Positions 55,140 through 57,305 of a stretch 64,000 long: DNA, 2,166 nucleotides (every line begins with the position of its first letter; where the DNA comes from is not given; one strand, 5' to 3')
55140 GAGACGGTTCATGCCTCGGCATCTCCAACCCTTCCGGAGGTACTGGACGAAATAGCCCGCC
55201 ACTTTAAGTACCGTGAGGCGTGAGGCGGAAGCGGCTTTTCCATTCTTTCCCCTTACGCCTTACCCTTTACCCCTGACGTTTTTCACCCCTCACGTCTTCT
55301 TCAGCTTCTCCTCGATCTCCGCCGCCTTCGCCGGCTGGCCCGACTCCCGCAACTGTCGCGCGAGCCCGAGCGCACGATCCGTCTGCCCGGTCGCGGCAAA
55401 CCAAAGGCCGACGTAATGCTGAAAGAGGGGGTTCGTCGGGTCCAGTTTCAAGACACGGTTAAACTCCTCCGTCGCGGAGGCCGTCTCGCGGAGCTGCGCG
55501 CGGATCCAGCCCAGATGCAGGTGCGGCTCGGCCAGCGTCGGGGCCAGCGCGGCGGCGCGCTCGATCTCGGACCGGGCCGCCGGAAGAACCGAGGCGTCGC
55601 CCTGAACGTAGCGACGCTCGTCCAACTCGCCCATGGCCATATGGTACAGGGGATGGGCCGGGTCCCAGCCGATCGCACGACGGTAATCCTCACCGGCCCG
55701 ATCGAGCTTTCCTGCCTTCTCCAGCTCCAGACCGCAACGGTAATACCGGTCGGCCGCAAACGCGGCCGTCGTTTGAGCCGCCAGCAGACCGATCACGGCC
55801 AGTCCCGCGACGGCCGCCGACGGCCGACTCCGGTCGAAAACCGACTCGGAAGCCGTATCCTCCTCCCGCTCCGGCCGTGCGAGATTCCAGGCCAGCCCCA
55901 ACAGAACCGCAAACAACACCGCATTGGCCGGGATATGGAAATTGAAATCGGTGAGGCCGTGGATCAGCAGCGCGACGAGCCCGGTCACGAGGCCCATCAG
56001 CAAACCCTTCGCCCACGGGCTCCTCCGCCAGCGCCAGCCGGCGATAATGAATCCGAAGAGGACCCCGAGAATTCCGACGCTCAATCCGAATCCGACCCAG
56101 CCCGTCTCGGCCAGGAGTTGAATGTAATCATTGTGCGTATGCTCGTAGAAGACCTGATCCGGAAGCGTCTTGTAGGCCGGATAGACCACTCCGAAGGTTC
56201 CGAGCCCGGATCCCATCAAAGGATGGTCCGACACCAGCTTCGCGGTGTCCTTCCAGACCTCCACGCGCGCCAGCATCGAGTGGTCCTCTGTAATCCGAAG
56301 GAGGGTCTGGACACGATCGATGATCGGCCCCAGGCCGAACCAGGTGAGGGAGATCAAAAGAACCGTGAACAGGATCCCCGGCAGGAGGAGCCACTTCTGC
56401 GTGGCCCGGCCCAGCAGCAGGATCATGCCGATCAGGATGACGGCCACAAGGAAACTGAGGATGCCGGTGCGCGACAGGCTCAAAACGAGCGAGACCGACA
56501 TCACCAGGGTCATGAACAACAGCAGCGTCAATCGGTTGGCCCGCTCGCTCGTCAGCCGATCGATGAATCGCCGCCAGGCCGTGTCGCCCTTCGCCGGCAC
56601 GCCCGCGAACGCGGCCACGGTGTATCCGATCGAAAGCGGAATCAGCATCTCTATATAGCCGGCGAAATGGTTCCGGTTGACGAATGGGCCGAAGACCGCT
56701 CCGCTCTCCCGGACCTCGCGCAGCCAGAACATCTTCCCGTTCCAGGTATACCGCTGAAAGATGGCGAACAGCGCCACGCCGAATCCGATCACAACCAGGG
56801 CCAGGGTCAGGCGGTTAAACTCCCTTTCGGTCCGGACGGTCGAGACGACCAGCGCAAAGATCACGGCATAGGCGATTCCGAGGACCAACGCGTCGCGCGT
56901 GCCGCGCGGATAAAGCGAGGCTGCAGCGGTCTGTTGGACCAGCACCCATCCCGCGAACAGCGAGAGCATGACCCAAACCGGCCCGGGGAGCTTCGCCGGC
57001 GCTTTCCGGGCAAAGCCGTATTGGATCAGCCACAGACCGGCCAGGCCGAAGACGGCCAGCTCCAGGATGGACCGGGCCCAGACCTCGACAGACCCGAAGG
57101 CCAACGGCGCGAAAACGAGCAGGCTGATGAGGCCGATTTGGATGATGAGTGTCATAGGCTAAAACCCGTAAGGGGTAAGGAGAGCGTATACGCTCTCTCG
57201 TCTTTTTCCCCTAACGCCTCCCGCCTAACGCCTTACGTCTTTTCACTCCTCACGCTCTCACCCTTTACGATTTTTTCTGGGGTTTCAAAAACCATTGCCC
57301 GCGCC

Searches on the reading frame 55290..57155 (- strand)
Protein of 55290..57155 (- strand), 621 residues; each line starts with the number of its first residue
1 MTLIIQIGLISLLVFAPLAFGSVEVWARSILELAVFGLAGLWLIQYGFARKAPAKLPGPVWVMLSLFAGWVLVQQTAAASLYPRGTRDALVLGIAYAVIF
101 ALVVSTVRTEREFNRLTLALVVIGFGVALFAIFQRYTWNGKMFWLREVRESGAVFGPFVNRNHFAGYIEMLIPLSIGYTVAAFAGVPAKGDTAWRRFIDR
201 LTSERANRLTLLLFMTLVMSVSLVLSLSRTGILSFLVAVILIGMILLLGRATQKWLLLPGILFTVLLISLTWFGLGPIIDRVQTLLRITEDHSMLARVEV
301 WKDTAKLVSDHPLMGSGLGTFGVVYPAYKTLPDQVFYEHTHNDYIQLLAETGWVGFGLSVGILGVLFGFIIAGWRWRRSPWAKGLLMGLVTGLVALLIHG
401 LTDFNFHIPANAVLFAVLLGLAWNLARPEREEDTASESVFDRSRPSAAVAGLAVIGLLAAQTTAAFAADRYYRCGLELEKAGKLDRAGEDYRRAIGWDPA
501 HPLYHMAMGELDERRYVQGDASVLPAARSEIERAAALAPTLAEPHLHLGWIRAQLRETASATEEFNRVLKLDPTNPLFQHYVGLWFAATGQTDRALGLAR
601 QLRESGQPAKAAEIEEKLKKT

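Call 9: search_protein_families(library=pfam, proteins=[window:55290-57155:-], max_evalue=0.01)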
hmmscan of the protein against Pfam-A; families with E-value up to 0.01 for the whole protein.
window:55290-57155:- (621 aa): 9 families
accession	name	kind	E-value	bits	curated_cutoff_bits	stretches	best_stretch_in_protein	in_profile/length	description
PF04932.20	Wzy_C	-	6.2e-26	91.4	31.7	1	215-358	2-147/149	O-Antigen ligase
PF13181.12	TPR_8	-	1.2e-07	31.7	25.7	1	469-501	2-34/34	Tetratricopeptide repeat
PF07719.23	TPR_2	-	2.7e-07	30.6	27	1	542-575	1-34/34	Tetratricopeptide repeat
PF13414.12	TPR_11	-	5.5e-07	29.6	26.8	0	480-510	6-36/42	TPR repeat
PF00515.34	TPR_1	-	1e-06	28.7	27.8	0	468-495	1-28/34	Tetratricopeptide repeat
PF14559.12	TPR_19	-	0.0025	18.6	25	0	526-579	9-62/68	Tetratricopeptide repeat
PF13428.12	TPR_14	-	0.0044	18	23.5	0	544-579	3-38/44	Tetratricopeptide repeat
PF13371.12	TPR_9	-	0.0061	17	35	0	525-576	12-63/73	Tetratricopeptide repeat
PF13431.12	TPR_17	-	0.0081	16.8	24.4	0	565-596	2-33/34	Tetratricopeptide repeat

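Call 11: find_encoding_contigs(protein=window:55290-57155:-, flank=10000, max_places=10)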
Protein window:55290-57155:- (621 aa): 1 contig read that carries it; 1 place shown.
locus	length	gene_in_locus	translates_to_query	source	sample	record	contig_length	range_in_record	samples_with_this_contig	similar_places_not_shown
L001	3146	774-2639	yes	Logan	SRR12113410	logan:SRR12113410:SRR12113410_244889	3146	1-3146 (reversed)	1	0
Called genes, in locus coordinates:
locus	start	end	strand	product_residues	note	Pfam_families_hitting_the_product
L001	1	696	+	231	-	?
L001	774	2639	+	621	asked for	PF04932:Wzy_C, PF00515:TPR_1 (faint), PF07719:TPR_2 (faint), PF13181:TPR_8 (faint), PF13414:TPR_11 (faint)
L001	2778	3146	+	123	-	?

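Call 30: find_homologous_proteins(query=window:55290-57155:-, max_evalue=1e-40)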
Query window:55290-57155:- (621 aa): 196 proteins with E <= 1e-40 among 8000 candidates; the best 120 are listed.
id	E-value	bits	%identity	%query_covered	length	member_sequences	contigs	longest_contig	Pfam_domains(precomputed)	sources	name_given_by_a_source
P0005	0.0e+0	1375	100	100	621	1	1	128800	PF13414.13,PF00515.35,PF13181.13,PF07719.24,PF04932.21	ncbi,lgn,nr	ncbi:MAG: O-antigen ligase family protein [Nitrospirae bacterium]|nr:O-antigen ligase family protein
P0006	0.0e+0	1060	75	100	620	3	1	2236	PF13414.13,PF13428.13,PF13181.13,PF07719.24,PF04932.21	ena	-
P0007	0.0e+0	1042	75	100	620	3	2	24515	PF13181.13,PF07719.24,PF04932.21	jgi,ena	-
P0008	0.0e+0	1020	73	100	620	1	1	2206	PF14559.13,PF13414.13,PF13428.13,PF07719.24,PF04932.21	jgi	-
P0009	1.6e-297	1006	75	95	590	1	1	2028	PF13414.13,PF13428.13,PF13181.13,PF07719.24,PF04932.21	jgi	jgi:O-antigen ligase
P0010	1.3e-293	994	72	100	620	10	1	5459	PF14559.13,PF13414.13,PF00515.35,PF13432.13,PF13428.13,PF13181.13,PF07719.24,PF04932.21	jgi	jgi:O-antigen ligase/Tfp pilus assembly protein PilF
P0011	1.1e-287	974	71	100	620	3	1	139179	PF14559.13,PF13414.13,PF00515.35,PF13432.13,PF13181.13,PF07719.24,PF04932.21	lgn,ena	-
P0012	2.6e-287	973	71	100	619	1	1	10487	PF13414.13,PF04932.21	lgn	-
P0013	2.8e-284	963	73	95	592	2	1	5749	PF13414.13,PF07719.24,PF04932.21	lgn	-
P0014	7.5e-281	951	72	95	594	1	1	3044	PF14559.13,PF13414.13,PF13432.13,PF13181.13,PF07719.24,PF04932.21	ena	-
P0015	1.3e-280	951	72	95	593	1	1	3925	PF13414.13,PF00515.35,PF13428.13,PF13181.13,PF07719.24,PF04932.21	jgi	jgi:O-antigen ligase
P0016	2.0e-280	950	68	99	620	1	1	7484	PF14559.13,PF13431.13,PF13414.13,PF00515.35,PF13432.13,PF13428.13,PF13181.13,PF07719.24,PF04932.21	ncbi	-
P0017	2.0e-280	950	74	90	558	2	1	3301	PF14559.13,PF13414.13,PF00515.35,PF13432.13,PF13428.13,PF13181.13,PF07719.24,PF04932.21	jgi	jgi:O-antigen ligase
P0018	3.7e-276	936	72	95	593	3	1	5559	PF13414.13,PF13432.13,PF07719.24,PF04932.21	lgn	-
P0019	4.5e-276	936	67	99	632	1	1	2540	PF14559.13,PF13431.13,PF13414.13,PF00515.35,PF13432.13,PF13428.13,PF13181.13,PF07719.24,PF04932.21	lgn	-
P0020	5.2e-273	925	71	95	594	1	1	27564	PF13414.13,PF00515.35,PF13432.13,PF13181.13,PF07719.24,PF04932.21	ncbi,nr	ncbi:MAG: O-antigen ligase family protein [Nitrospirae bacterium]|nr:O-antigen ligase family protein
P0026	2.4e-211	722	56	99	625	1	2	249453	PF14559.13,PF00515.35,PF13432.13,PF13428.13,PF13181.13,PF07719.24,PF13174.13,PF04932.21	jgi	jgi:O-antigen ligase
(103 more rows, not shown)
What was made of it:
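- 55290..57155 (-): Conserved Wzy_C + TPR gene: last core gene before the variable region, and the anchor for the comparison with relatives. Calls 9, 30.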

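Call 31: find_encoding_contigs(protein=P0011, flank=10000, max_places=3)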
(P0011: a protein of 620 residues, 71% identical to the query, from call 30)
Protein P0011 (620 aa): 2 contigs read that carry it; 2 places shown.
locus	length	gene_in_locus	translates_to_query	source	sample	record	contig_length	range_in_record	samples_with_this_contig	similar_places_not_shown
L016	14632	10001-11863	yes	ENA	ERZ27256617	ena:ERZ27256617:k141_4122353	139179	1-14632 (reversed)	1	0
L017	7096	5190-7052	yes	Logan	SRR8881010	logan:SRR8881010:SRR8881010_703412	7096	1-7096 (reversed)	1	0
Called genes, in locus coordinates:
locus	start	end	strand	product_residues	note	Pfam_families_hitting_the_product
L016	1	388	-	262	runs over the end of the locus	PF00481:PP2C, PF13672:PP2C_2, PF07228:SpoIIE (weak)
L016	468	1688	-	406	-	PF00817:IMS, PF11799:IMS_C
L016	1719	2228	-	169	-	-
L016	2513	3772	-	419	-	PF04055:Radical_SAM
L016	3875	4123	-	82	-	-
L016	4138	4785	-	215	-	PF01726:LexA_DNA_bind, PF00717:Peptidase_S24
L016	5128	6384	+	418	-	PF10082:BBP2_2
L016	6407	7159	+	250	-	PF02563:Poly_export, PF10531:SLBB, PF22461:SLBB_2, PF10531:SLBB, PF22461:SLBB_2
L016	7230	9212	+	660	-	PF02706:Wzz, PF10609:ParA (faint), PF13807:GNVR, PF01656:CbiA, PF13614:AAA_31 (weak)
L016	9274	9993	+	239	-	PF19567:CpsB_CapC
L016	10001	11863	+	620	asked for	PF04932:Wzy_C, PF13432:TPR_16 (faint), PF07719:TPR_2 (faint), PF00515:TPR_1 (faint), PF13181:TPR_8 (faint), PF13414:TPR_11 (faint), PF14559:TPR_19 (faint)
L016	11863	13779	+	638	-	PF13522:GATase_6, PF13537:GATase_7, PF00733:Asn_synthase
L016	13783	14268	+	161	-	PF08843:AbiEii (weak), PF19502:DUF6036 (faint)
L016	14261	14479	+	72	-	-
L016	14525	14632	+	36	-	?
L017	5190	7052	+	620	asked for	PF04932:Wzy_C, PF13432:TPR_16 (faint), PF07719:TPR_2 (faint), PF00515:TPR_1 (faint), PF13181:TPR_8 (faint), PF13414:TPR_11 (faint), PF14559:TPR_19 (faint)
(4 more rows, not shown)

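Call 32: find_encoding_contigs(protein=P0007, flank=10000, max_places=3)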
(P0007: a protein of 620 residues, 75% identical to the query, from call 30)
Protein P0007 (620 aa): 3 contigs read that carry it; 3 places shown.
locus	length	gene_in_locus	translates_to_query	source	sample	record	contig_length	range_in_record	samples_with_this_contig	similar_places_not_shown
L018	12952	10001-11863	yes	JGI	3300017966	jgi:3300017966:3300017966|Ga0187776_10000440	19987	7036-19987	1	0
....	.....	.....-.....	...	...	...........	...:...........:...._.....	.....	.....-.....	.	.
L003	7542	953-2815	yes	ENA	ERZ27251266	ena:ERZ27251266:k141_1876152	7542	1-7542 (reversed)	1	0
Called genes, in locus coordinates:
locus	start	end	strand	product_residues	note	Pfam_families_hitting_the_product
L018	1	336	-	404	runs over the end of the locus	PF00817:IMS, PF11798:IMS_HHH (weak), PF21999:IMS_HHH_1 (weak), PF11799:IMS_C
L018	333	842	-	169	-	-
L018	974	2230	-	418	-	PF04055:Radical_SAM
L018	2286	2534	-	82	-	-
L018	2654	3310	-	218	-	PF01726:LexA_DNA_bind, PF00717:Peptidase_S24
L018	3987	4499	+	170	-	-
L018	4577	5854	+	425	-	PF10082:BBP2_2, PF13505:OMP_b-brl (faint)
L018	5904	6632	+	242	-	PF02563:Poly_export, PF10531:SLBB, PF22461:SLBB_2, PF10531:SLBB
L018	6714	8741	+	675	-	PF02706:Wzz, PF13807:GNVR, PF10609:ParA (weak), PF01656:CbiA, PF13614:AAA_31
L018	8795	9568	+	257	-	PF19567:CpsB_CapC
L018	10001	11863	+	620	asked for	PF04932:Wzy_C, PF07719:TPR_2 (faint), PF13181:TPR_8 (faint)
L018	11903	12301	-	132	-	PF13470:PIN_3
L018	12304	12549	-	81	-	PF01402:RHH_1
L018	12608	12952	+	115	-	?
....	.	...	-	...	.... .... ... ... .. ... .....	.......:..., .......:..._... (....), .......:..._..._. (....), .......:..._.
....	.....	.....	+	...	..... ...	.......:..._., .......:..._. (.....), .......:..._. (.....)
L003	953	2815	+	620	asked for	PF04932:Wzy_C, PF07719:TPR_2 (faint), PF13181:TPR_8 (faint)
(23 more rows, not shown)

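Call 33: find_encoding_contigs(protein=P0020, flank=10000, max_places=3)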
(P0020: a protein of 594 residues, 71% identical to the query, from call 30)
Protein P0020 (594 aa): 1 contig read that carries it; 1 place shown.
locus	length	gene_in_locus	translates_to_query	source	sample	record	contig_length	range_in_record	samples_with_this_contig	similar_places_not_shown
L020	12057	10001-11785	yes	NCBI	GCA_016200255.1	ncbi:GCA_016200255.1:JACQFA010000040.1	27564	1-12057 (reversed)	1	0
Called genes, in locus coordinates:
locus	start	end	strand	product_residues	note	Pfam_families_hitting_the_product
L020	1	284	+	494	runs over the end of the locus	PF00662:Proton_antipo_N (weak), PF00361:Proton_antipo_M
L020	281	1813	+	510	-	PF00361:Proton_antipo_M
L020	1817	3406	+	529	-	PF00329:Complex1_30kDa, PF00346:Complex1_49kDa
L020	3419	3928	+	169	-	PF01058:Oxidored_q6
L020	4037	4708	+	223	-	PF01902:Diphthami_syn_2_N, PF28410:Diphthami_syn_2_C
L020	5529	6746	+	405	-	PF10082:BBP2_2, PF13505:OMP_b-brl (weak)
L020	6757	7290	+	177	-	PF02563:Poly_export, PF10531:SLBB, PF22461:SLBB_2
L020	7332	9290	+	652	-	PF02706:Wzz, PF13807:GNVR, PF01656:CbiA, PF10609:ParA (weak), PF13614:AAA_31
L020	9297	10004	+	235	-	PF19567:CpsB_CapC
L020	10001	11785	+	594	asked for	PF04932:Wzy_C, PF07719:TPR_2 (faint), PF00515:TPR_1 (faint), PF13181:TPR_8 (faint), PF13414:TPR_11 (faint), PF13432:TPR_16 (faint)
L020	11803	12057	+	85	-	PF01370:Epimerase, PF16363:GDP_Man_Dehyd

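Call 45: find_encoding_contigs(protein=P0026, flank=10000, max_places=2)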
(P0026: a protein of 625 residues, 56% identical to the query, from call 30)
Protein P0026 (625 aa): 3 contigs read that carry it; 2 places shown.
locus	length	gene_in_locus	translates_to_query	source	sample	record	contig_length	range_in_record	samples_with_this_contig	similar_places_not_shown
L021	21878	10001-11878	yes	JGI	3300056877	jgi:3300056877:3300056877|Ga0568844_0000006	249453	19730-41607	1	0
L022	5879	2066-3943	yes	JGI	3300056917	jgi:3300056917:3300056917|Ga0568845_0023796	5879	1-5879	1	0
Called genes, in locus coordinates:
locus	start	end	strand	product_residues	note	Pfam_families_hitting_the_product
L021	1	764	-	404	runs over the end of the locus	-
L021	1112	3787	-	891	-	PF03699:UPF0182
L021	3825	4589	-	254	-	PF00481:PP2C, PF13672:PP2C_2, PF07228:SpoIIE (weak)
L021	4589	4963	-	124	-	-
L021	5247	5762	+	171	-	-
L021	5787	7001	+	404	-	PF10082:BBP2_2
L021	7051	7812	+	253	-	PF02563:Poly_export, PF10531:SLBB, PF22461:SLBB_2, PF10531:SLBB, PF22461:SLBB_2 (weak)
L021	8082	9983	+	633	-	PF02706:Wzz, PF13807:GNVR, PF10609:ParA (weak), PF01656:CbiA, PF13614:AAA_31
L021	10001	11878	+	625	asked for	PF04932:Wzy_C, PF07719:TPR_2 (faint), PF14559:TPR_19 (faint), PF00515:TPR_1 (faint), PF13174:TPR_6 (faint), PF13181:TPR_8 (faint), PF13428:TPR_14 (faint), PF13432:TPR_16 (weak)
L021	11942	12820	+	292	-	PF13489:Methyltransf_23, PF08241:Methyltransf_11, PF08242:Methyltransf_12, PF13649:Methyltransf_25, PF13847:Methyltransf_31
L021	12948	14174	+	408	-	PF00534:Glycos_transf_1, PF13692:Glyco_trans_1_4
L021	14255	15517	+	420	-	PF01943:Polysacc_synt, PF13440:Polysacc_synt_3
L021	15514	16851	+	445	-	PF00534:Glycos_transf_1, PF13692:Glyco_trans_1_4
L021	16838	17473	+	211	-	PF13578:Methyltransf_24 (weak)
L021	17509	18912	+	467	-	-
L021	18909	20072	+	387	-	PF20706:GT4-conflict, PF00534:Glycos_transf_1, PF13692:Glyco_trans_1_4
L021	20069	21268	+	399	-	PF13439:Glyco_transf_4, PF13579:Glyco_trans_4_4, PF20706:GT4-conflict, PF00534:Glycos_transf_1, PF13692:Glyco_trans_1_4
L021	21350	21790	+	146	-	PF08660:Alg14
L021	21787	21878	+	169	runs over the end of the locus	PF04101:Glyco_tran_28_C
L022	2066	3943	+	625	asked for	PF04932:Wzy_C, PF07719:TPR_2 (faint), PF14559:TPR_19 (faint), PF00515:TPR_1 (faint), PF13174:TPR_6 (faint), PF13181:TPR_8 (faint), PF13428:TPR_14 (faint), PF13432:TPR_16 (weak)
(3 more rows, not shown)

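Call 46: find_encoding_contigs(protein=P0012, flank=10000, max_places=2)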
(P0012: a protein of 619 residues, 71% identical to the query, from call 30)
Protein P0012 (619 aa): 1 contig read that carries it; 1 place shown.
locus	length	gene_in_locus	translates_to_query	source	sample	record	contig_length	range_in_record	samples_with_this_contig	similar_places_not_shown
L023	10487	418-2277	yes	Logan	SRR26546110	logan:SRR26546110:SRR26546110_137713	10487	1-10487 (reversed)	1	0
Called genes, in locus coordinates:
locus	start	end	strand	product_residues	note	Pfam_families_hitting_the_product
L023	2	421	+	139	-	?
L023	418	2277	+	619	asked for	PF04932:Wzy_C, PF13414:TPR_11 (faint)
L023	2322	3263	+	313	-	PF01073:3Beta_HSD, PF01370:Epimerase, PF02719:Polysacc_synt_2 (faint), PF04321:RmlD_sub_bind, PF07993:NAD_binding_4 (faint), PF16363:GDP_Man_Dehyd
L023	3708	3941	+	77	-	PF04255:DUF433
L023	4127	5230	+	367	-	PF20706:GT4-conflict (faint), PF13439:Glyco_transf_4 (weak), PF00534:Glycos_transf_1, PF13692:Glyco_trans_1_4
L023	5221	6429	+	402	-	PF13439:Glyco_transf_4, PF13579:Glyco_trans_4_4, PF00534:Glycos_transf_1, PF13692:Glyco_trans_1_4, PF20706:GT4-conflict (weak)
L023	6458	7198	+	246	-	PF02353:CMAS, PF13489:Methyltransf_23, PF13847:Methyltransf_31, PF08241:Methyltransf_11, PF08242:Methyltransf_12, PF13649:Methyltransf_25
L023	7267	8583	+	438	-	PF01554:MatE (weak), PF03023:MurJ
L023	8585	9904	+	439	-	-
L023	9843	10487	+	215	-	?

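Call 57: find_related_loci(query=A2, collection=genome_contigs, flank=10000)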
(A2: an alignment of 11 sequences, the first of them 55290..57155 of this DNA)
Query A2 (621 aa) in genome_contigs; peptide patterns used: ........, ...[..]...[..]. (x = any residue, [..] = any of these).
600 stretches matched a pattern (row limit reached: there are more); 587 encode a relative of the query (tblastn E <= 1e-3); the best 80 are kept; 80 distinct loci.
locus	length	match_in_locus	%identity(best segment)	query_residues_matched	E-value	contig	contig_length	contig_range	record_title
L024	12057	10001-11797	70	1-600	0e+0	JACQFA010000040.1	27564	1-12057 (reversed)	MAG: Nitrospirae bacterium isolate NC_groundwater_1035_Pr1_S-0.65um_57_15 Montesol18_Sp65_coassembly_scaffold_610959, wh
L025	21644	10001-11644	31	4-576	2e-75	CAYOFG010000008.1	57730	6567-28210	MAG TPA_asm: uncultured Clostridia bacterium isolate binchicken_co376_202 genome assembly, contig: NODE_386_length_57730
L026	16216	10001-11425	32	2-444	6e-74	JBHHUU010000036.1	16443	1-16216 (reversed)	MAG: Nitrospirota bacterium isolate S.5.sp1_bin.40 NODE_1087_length_16443_cov_7.300891, whole genome shotgun sequence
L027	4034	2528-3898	33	19-452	7e-70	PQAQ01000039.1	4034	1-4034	MAG: Candidatus Methylomirabilota bacterium isolate FeB_30 contig_50659, whole genome shotgun sequence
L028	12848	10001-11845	30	10-596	1e-68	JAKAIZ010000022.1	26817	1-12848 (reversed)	MAG: Nitrospirae bacterium isolate WY3.bin57 NODE_2781_length_26817_cov_1.823792, whole genome shotgun sequence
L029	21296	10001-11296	33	2-433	1e-66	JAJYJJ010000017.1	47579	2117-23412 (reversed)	MAG: Nitrospirae bacterium isolate DBS2-1.bin158 NODE_1216_length_47579_cov_4.619363, whole genome shotgun sequence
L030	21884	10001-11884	30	9-608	9e-66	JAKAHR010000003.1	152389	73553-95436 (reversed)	MAG: Nitrospirae bacterium isolate WY3.bin121 NODE_128_length_152389_cov_3.652934, whole genome shotgun sequence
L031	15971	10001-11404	34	5-443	9e-65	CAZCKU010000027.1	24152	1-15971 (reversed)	MAG TPA_asm: uncultured Thermodesulfovibrio sp. isolate binchicken_co269_38 genome assembly, contig: NODE_1818_length_24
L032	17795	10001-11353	35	4-430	2e-63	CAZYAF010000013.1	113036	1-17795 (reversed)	MAG TPA_asm: uncultured Acidobacteriota bacterium isolate SRP068000_co3_527 genome assembly, contig: NODE_36_length_1130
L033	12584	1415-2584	34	5-417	8e-63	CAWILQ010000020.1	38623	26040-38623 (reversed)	MAG: Candidatus Acidoferrales bacterium isolate MFD03346.bin.1.144 genome assembly, contig: contig_40070, whole genome s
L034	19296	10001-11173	34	4-417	3e-62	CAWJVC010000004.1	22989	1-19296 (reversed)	MAG: uncultured Acidobacteriaceae bacterium isolate MFD00964.bin.2.254 genome assembly, contig: contig_144319, whole gen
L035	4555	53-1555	31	95-596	2e-61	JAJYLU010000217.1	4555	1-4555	MAG: Nitrospirae bacterium isolate DBS2-1.bin90 NODE_39900_length_4555_cov_0.902891, whole genome shotgun sequence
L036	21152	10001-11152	35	5-411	4e-61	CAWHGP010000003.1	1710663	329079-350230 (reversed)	MAG: uncultured Acidobacteriota bacterium isolate MFD00731.bin.2.187 genome assembly, contig: contig_43618, whole genome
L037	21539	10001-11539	34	4-448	2e-60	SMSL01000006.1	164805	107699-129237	Candidatus Brocadiaceae bacterium S225 S225a_contig00006, whole genome shotgun sequence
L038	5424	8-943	36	120-432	1e-60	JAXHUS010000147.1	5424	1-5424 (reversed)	MAG: Thermodesulfobacteriota bacterium isolate MAG57_tar_biofilm MAG57_147, whole genome shotgun sequence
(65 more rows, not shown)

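Call 64: search_protein_families(library=ncbifam, proteins=[L016:11863-13779:+], max_evalue=0.001)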
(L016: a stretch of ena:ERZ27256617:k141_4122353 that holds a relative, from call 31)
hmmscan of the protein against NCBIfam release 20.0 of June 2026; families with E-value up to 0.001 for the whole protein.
L016:11863-13779:+ (638 aa): 9 families
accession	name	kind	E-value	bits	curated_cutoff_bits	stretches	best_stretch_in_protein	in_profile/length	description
TIGR01536.1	asn_synth_AEB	equivalog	1.7e-133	446.4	267.1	1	2-576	1-517/517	asparagine synthase (glutamine-hydrolyzing)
TIGR03108.1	eps_aminotran_1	hypoth_equivalog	8e-130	434.4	816.9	1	1-634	1-626/628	XrtA/PEP-CTERM system amidotransferase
TIGR03104.1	trio_amidotrans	equivalog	3.8e-104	349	570.1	2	1-398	1-386/589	N-acetylglutaminylglutamine amidotransferase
NF006949.0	PRK09431.1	equivalog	2e-82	277.5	499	3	1-183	1-167/554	asparagine synthase B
NF033535.1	lass_lactam_cya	exception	2.4e-70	237.9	525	2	1-403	1-391/668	lasso peptide isopeptide bond-forming cyclase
NF033561.1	macrolact_Ik_Al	subfamily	9.2e-21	74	300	1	154-572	96-488/561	albusnodin/ikarugamycin family macrolactam cyclase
TIGR01134.1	purF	equivalog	5.5e-10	39.2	350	1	45-196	66-215/432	amidophosphoribosyltransferase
TIGR01135.1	glmS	equivalog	1.2e-09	37.3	418.05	1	78-183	92-199/607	glutamine--fructose-6-phosphate transaminase (isomerizing)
NF001484.0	PRK00331.1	subfamily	9.1e-09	34.2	381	1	78-183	93-200/601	isomerizing glutamine--fructose-6-phosphate transaminase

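Call 84: list_cluster_members(proteins=[P0005, P0011])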
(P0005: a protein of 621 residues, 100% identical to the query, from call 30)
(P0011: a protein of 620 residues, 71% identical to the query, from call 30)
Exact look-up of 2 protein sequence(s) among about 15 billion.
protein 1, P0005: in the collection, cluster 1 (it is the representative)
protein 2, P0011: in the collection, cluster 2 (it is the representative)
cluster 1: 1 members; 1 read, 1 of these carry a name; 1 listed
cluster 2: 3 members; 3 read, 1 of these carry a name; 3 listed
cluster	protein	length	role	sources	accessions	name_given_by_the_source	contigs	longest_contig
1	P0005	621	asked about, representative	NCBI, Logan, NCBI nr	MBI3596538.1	MAG: O-antigen ligase family protein [Nitrospirae bacterium] | O-antigen ligase family protein [Nitrospirota bacterium]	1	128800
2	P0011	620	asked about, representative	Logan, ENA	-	-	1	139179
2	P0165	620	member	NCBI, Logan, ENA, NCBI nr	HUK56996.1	MAG TPA: O-antigen ligase family protein [Nitrospiria bacterium] | O-antigen ligase family protein [Nitrospiria bacterium]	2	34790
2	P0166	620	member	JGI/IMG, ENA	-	-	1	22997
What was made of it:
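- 55290..57155 (-): 100% identical to MBI3596538.1, named 'Nitrospirae/Nitrospirota bacterium' (call 84).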
